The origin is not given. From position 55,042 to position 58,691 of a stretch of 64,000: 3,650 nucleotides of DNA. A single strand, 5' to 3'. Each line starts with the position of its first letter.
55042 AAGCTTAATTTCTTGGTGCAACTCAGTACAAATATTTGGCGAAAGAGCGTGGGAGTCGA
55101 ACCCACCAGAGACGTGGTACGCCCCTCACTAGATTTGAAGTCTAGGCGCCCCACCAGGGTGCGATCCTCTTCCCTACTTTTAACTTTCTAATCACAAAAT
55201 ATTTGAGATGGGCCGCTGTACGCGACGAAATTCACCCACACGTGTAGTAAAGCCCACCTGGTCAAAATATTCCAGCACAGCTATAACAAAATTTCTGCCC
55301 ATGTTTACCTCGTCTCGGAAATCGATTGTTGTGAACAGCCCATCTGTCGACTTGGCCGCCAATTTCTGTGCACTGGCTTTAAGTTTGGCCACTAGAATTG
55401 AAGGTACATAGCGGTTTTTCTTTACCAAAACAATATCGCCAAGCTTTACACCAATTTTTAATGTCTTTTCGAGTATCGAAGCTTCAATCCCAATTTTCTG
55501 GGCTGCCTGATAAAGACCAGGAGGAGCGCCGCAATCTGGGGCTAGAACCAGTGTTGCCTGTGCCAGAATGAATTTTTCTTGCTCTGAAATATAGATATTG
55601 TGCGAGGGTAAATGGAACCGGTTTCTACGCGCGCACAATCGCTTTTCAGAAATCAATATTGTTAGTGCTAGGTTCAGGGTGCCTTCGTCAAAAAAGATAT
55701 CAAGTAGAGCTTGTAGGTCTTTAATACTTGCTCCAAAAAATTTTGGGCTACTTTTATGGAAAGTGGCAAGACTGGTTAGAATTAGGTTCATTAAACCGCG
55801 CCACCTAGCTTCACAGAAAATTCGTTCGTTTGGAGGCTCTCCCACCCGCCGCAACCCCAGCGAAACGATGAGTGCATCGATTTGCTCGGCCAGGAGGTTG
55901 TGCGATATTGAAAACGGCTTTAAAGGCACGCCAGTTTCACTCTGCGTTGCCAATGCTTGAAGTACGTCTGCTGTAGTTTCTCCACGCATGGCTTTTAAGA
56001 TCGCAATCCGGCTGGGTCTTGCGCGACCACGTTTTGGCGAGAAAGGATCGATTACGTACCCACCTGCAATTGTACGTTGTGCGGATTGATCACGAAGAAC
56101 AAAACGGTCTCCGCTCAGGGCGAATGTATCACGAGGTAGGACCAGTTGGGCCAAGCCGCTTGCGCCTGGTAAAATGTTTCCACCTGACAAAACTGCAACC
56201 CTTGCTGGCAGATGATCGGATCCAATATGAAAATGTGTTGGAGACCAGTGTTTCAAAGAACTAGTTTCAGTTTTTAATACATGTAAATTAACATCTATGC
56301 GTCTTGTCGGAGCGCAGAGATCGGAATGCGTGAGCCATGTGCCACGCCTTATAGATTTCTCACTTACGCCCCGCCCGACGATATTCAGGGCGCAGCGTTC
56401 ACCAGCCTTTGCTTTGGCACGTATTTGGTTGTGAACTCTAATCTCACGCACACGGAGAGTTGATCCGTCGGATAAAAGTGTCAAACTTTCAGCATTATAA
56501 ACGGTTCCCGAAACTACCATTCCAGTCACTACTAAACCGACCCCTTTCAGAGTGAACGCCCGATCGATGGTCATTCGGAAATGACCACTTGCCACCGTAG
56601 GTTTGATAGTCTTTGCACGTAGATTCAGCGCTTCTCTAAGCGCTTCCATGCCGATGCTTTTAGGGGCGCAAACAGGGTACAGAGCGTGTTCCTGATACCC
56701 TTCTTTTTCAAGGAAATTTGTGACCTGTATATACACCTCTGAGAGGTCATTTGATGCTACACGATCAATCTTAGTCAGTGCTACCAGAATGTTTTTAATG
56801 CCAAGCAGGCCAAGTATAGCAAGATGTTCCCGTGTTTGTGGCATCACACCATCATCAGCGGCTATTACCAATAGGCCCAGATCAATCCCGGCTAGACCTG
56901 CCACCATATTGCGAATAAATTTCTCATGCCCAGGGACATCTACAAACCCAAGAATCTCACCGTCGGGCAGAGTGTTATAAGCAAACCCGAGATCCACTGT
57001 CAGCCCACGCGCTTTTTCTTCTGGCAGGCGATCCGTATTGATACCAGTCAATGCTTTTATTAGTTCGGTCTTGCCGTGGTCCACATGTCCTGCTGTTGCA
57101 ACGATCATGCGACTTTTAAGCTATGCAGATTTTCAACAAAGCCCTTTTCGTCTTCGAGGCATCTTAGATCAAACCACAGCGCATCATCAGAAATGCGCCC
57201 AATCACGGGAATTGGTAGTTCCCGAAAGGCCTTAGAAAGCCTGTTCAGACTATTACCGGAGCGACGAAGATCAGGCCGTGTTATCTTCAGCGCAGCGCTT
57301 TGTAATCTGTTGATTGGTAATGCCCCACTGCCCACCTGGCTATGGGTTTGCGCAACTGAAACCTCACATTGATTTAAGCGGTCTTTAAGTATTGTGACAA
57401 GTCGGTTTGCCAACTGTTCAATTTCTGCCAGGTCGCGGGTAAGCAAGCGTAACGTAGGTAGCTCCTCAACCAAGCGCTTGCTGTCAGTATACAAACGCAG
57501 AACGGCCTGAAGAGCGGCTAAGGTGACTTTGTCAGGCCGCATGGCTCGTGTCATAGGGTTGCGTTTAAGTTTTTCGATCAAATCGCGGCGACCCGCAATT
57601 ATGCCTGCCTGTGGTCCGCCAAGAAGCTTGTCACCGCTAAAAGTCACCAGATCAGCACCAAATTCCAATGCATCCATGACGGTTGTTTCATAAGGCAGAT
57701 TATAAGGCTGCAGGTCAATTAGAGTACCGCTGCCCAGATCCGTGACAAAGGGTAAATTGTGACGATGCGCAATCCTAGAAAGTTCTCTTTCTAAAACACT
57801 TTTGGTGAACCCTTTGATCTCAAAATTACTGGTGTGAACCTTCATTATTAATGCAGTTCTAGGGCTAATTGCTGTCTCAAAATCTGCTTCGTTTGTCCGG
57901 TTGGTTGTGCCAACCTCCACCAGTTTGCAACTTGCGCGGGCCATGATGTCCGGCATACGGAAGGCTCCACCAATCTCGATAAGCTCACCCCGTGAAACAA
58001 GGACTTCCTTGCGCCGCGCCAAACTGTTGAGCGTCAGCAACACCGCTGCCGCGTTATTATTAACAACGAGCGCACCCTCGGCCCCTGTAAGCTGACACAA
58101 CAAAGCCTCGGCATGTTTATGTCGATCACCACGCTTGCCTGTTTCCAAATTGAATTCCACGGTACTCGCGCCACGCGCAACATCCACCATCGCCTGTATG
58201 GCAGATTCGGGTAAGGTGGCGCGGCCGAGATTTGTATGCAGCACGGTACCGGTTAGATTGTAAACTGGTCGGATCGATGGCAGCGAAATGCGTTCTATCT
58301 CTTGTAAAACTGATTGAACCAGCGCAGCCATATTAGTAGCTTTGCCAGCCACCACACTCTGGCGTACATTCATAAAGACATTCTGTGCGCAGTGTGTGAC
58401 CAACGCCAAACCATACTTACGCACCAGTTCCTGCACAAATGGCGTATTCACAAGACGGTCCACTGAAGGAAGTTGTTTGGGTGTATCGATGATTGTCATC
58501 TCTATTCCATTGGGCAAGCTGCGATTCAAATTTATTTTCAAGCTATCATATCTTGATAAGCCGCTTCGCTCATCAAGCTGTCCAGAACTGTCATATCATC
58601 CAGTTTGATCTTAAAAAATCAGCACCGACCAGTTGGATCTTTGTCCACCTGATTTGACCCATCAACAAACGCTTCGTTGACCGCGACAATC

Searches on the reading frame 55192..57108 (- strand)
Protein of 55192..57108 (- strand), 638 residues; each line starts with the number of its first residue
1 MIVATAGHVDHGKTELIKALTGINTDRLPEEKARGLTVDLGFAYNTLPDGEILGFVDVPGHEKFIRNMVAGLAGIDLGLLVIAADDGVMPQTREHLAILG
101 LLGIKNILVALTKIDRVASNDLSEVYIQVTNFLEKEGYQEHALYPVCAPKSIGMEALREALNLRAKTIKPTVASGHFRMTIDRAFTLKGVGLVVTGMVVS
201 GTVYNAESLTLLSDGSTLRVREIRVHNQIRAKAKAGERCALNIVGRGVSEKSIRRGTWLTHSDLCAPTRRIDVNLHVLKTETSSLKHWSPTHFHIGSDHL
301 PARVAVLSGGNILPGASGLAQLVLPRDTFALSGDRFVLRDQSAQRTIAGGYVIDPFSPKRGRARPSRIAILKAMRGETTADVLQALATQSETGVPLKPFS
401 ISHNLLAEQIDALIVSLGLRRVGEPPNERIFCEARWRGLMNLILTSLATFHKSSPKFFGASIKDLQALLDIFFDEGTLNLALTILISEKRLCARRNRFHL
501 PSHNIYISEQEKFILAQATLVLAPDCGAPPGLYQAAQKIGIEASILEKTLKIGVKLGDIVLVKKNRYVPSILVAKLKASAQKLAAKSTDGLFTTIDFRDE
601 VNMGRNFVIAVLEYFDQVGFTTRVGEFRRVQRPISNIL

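Call 92: search_protein_families(library=pfam, proteins=[window:55192-57108:-], max_evalue=0.000001)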
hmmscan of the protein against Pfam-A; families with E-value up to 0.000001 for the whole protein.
window:55192-57108:- (638 aa): 3 families
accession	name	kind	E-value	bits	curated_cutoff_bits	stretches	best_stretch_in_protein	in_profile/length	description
PF00009.33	GTP_EFTU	-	2.8e-33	115.5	26.5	1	2-162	5-183/188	Elongation factor Tu GTP binding domain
PF25461.1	Beta-barrel_SelB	-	6.9e-22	78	27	1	276-359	5-80/80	Selenocysteine-specific elongation factor, beta-barrel domain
PF09107.17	SelB-wing_3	-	9.8e-12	44.7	23.2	1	589-629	6-46/47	Elongation factor SelB, winged helix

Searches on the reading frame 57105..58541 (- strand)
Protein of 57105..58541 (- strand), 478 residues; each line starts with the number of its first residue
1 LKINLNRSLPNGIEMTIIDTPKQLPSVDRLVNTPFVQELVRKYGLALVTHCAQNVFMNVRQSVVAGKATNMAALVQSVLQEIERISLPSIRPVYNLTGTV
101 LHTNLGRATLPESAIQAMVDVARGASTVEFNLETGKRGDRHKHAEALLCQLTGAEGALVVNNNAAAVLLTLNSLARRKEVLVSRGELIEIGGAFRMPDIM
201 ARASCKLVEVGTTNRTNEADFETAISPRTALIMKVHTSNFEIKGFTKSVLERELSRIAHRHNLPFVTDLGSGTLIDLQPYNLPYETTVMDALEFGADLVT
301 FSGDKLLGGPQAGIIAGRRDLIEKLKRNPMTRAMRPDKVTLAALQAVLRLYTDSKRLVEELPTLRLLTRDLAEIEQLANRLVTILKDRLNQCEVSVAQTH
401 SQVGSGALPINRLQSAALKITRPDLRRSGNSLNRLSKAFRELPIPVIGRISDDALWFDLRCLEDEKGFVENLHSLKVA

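Call 92: search_protein_families(library=pfam, proteins=[window:57105-58541:-], max_evalue=0.000001)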
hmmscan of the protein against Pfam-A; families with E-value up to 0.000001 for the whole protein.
window:57105-58541:- (478 aa): 2 families
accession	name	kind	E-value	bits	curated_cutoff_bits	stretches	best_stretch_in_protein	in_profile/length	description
PF03841.19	SelA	-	2e-156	521.1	22.8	1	93-462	1-366/367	L-seryl-tRNA selenium transferase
PF00266.25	Aminotran_5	-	7.4e-07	28.9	21.5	0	202-327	113-223/371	Aminotransferase class-V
